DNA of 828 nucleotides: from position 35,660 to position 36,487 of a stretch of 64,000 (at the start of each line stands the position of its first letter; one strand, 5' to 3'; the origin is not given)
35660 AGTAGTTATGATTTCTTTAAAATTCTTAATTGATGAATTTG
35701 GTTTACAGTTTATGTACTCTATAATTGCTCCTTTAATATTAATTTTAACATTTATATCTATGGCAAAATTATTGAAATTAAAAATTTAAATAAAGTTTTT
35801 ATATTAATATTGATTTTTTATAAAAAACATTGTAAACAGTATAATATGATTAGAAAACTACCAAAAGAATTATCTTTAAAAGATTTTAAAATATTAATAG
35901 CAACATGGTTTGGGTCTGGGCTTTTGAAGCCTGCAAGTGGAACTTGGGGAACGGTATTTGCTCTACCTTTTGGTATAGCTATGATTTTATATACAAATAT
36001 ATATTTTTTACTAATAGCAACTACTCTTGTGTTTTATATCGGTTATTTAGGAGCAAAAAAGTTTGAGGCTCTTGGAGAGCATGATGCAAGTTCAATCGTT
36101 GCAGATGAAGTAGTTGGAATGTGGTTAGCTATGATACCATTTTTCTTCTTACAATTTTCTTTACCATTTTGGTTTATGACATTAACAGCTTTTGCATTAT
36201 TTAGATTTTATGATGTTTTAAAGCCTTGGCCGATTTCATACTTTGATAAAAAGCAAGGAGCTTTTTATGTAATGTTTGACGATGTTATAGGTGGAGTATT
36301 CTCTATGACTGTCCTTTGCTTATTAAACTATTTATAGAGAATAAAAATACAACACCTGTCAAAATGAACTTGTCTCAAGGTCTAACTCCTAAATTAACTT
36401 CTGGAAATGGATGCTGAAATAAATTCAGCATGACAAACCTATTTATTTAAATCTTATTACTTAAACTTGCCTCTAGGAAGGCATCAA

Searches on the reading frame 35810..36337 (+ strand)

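Call 41: search_protein_families(library=pfam, proteins=[window:35810-36337:+], max_evalue=0.001)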
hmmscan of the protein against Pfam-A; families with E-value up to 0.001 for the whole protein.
window:35810-36337:+ (175 aa): 1 family
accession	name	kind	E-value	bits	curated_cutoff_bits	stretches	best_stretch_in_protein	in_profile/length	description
PF04608.18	PgpA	-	1.7e-34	119.2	28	1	29-172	1-140/141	Phosphatidylglycerophosphatase A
